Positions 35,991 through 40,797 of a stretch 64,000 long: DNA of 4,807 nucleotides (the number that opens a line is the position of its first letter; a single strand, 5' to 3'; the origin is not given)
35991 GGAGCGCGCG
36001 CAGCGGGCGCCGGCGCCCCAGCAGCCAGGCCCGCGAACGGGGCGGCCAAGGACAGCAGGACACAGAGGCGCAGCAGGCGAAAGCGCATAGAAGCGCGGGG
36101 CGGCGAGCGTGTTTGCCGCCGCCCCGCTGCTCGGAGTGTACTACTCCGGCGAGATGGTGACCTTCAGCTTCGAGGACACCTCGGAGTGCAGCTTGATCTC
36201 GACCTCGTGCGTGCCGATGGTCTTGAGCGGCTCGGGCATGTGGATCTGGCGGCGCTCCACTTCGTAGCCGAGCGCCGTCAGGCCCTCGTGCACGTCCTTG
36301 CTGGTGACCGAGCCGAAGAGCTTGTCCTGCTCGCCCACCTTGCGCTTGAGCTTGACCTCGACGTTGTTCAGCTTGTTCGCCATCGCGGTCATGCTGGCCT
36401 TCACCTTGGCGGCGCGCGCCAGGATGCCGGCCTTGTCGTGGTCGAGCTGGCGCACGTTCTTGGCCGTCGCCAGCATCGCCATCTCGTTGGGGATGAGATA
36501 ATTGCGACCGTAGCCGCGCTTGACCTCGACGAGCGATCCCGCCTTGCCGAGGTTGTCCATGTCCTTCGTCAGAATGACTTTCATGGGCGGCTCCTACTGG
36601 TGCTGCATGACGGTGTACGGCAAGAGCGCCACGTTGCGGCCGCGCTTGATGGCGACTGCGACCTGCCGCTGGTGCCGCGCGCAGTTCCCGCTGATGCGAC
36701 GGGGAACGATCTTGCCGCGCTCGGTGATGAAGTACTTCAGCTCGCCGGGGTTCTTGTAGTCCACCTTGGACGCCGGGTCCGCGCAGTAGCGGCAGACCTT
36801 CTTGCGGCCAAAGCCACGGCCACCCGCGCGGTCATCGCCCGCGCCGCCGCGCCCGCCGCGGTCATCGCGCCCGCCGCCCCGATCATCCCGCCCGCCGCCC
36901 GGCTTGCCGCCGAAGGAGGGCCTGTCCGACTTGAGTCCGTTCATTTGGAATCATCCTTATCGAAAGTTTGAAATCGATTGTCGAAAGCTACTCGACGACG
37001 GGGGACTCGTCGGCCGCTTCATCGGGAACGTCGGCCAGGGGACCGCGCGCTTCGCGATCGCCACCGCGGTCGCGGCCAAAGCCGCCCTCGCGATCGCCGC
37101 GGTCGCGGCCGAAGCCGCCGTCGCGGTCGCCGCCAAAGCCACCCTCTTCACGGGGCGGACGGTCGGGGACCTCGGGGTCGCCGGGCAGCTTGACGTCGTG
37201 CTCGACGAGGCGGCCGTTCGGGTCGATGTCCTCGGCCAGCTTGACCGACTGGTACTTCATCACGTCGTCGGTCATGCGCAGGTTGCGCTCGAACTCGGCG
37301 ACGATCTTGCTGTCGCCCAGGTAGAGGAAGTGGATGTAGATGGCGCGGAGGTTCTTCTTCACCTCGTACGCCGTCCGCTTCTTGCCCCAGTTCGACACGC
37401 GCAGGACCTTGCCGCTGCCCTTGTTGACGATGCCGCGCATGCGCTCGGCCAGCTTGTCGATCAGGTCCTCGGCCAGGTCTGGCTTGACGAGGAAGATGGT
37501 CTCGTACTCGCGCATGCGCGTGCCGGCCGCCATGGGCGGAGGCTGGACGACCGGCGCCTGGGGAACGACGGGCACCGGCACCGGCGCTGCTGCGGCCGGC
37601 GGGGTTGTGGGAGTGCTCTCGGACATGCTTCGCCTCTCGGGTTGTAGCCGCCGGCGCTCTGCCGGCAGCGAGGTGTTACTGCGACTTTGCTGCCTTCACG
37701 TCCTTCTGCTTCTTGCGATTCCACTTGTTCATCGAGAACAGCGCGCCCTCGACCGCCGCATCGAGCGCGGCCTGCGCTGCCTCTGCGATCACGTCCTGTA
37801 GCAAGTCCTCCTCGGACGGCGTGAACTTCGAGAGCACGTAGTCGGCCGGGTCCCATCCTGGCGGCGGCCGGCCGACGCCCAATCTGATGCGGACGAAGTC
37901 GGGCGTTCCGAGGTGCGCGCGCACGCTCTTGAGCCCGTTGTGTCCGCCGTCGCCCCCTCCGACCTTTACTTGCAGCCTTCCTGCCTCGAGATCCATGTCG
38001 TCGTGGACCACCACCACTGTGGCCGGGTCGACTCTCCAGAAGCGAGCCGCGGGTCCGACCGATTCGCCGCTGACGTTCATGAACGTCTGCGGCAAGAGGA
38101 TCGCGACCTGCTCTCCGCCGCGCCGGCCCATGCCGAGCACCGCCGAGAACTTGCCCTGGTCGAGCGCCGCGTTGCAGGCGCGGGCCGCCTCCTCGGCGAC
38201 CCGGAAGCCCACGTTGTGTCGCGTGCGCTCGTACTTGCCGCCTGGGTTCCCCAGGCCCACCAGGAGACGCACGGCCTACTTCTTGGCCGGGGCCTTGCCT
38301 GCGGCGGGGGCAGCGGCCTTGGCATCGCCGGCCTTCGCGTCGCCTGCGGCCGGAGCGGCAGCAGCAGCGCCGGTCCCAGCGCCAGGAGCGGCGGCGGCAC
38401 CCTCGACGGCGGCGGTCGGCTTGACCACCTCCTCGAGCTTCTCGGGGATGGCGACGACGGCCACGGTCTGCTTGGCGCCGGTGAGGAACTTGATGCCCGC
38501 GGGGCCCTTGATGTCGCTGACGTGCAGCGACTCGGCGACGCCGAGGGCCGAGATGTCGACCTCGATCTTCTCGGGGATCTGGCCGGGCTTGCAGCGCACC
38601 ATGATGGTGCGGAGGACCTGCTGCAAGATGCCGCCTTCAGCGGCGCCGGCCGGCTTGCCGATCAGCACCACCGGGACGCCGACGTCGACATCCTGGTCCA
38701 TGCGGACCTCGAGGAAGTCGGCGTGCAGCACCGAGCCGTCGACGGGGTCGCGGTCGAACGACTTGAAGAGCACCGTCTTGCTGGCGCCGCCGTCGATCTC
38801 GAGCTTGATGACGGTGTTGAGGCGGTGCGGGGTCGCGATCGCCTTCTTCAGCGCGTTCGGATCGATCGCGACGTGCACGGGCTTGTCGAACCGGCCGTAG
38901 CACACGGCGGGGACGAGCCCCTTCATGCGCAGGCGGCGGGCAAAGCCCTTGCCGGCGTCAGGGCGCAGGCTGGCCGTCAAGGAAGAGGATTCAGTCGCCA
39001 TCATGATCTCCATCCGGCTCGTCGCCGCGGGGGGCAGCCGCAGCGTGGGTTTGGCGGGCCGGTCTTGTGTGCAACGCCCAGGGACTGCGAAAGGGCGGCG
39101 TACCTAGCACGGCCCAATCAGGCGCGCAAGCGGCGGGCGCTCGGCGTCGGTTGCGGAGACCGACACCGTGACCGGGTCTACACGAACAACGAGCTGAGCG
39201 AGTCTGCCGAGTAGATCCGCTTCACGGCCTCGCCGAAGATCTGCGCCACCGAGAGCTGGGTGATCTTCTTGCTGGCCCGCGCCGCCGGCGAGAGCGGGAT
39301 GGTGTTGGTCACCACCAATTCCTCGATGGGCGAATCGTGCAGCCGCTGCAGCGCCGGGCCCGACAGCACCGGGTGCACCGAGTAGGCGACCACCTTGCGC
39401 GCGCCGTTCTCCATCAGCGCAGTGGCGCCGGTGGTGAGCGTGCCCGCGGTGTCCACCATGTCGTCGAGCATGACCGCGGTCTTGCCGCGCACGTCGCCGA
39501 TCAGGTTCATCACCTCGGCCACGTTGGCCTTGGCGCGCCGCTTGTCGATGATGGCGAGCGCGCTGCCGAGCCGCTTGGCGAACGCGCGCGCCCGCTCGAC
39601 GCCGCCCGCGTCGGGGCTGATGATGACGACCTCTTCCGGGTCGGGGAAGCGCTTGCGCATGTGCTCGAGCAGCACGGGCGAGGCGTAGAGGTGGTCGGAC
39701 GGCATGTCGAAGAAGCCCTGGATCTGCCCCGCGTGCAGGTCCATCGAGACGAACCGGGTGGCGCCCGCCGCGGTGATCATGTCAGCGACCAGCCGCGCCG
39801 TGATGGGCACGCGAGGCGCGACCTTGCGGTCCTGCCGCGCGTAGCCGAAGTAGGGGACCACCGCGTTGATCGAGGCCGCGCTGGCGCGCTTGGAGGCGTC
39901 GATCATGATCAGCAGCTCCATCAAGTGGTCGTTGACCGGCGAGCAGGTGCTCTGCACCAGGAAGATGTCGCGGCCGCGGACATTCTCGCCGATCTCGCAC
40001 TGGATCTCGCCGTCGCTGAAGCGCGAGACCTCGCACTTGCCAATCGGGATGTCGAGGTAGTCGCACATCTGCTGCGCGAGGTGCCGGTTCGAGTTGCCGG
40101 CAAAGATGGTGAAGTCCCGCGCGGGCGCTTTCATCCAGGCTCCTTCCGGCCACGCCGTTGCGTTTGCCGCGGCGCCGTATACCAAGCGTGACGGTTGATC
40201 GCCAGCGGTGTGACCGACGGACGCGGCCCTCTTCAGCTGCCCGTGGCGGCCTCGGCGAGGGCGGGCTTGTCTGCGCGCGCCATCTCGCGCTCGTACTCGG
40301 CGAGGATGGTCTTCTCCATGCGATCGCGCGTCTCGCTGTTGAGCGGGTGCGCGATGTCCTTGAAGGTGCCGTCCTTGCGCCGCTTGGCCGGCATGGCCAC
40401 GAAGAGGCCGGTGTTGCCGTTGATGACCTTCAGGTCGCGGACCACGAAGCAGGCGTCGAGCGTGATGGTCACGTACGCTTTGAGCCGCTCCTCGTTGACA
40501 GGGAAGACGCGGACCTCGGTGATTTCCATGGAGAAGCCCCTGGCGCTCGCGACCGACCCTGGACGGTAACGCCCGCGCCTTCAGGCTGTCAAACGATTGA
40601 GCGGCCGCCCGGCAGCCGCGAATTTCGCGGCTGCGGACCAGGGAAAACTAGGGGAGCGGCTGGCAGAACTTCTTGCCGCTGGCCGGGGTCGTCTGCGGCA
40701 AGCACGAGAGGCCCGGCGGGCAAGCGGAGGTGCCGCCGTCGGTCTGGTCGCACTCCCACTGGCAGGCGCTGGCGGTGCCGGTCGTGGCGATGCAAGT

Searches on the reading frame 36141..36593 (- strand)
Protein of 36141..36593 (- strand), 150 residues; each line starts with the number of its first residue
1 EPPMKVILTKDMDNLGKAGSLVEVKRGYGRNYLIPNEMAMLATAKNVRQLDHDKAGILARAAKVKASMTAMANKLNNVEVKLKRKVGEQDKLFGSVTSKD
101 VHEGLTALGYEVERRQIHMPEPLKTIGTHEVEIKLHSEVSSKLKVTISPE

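Call 10: search_protein_families(library=pfam, proteins=[window:36141-36593:-], max_evalue=0.01)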
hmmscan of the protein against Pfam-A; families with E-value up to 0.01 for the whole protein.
window:36141-36593:- (150 aa): 2 families
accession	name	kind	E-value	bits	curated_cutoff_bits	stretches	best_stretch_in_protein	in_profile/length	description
PF03948.19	Ribosomal_L9_C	-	1.1e-28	99.9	23.2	1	68-148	3-85/86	Ribosomal protein L9, C-terminal domain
PF01281.25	Ribosomal_L9_N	-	3.2e-22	78.3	20.7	1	4-50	1-47/47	Ribosomal protein L9, N-terminal domain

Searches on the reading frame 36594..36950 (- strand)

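Call 10: search_protein_families(library=pfam, proteins=[window:36594-36950:-], max_evalue=0.01)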
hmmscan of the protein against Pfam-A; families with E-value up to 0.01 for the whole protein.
window:36594-36950:- (118 aa): 1 family
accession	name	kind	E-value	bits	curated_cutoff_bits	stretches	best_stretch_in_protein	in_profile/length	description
PF01084.26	Ribosomal_S18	-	4.7e-24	84.7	21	1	61-110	3-52/52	Ribosomal protein S18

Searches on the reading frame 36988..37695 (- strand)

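Call 10: search_protein_families(library=pfam, proteins=[window:36988-37695:-], max_evalue=0.01)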
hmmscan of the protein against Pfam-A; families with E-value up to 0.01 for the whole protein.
window:36988-37695:- (235 aa): 1 family
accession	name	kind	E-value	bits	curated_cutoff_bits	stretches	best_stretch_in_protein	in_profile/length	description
PF01250.22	Ribosomal_S6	-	4e-23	81.9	27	1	63-152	1-90/90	Ribosomal protein S6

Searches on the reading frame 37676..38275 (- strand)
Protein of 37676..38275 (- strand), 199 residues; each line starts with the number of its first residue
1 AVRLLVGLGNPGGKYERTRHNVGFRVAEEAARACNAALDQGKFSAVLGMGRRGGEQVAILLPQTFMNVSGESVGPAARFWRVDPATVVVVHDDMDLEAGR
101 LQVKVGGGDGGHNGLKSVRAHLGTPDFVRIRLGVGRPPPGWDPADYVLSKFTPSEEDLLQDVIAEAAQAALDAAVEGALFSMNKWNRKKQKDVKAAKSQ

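Call 10: search_protein_families(library=pfam, proteins=[window:37676-38275:-], max_evalue=0.01)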
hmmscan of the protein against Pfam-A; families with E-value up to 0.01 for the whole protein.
window:37676-38275:- (199 aa): 1 family
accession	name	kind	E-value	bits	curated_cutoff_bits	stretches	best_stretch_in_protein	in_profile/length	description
PF01195.25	Pept_tRNA_hydro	-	9.4e-62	208.5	27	1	4-184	1-181/183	Peptidyl-tRNA hydrolase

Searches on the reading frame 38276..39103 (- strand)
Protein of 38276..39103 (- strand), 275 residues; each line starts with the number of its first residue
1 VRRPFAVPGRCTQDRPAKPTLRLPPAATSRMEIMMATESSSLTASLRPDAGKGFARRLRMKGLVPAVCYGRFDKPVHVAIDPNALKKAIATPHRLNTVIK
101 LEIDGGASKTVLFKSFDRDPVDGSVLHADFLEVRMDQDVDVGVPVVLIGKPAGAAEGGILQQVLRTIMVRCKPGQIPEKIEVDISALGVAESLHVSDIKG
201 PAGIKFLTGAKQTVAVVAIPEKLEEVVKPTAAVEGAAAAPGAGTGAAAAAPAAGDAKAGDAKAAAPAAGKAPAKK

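Call 10: search_protein_families(library=pfam, proteins=[window:38276-39103:-], max_evalue=0.01)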
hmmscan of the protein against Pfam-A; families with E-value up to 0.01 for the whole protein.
window:38276-39103:- (275 aa): 2 families
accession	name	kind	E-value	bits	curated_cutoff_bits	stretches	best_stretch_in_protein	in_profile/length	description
PF14693.11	Ribosomal_TL5_C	-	3e-26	92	27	1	139-220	2-83/84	Ribosomal protein TL5, C-terminal domain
PF01386.24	Ribosomal_L25p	-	7.3e-22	78.1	23.6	1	42-130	1-82/82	Ribosomal L25p family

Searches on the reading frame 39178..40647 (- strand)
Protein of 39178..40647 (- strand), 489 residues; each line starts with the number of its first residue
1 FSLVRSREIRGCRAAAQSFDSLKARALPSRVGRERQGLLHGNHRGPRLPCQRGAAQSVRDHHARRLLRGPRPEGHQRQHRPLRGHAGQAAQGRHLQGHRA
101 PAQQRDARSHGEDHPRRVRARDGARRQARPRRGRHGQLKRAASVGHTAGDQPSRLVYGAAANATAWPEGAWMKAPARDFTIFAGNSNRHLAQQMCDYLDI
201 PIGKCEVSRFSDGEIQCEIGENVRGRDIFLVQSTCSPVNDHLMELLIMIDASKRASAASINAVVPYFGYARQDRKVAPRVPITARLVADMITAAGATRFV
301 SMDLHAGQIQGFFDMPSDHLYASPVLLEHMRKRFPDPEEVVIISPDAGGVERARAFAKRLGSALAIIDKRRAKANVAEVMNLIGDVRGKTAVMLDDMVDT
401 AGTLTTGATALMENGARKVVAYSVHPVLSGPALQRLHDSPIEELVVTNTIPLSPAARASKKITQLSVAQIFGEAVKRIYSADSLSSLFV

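Call 10: search_protein_families(library=pfam, proteins=[window:39178-40647:-], max_evalue=0.01)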
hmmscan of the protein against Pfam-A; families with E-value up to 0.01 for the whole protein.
window:39178-40647:- (489 aa): 3 families
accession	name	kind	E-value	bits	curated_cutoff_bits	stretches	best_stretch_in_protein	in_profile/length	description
PF13793.12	Pribosyltran_N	-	1.5e-54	183.3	25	1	180-295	2-117/117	N-terminal domain of ribose phosphate pyrophosphokinase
PF14572.12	Pribosyl_synth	-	4.2e-29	102.2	27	1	379-488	74-183/184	Phosphoribosyl synthetase-associated domain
PF00156.33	Pribosyltran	-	3e-14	53.1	26.3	1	338-425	29-124/158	Phosphoribosyl transferase domain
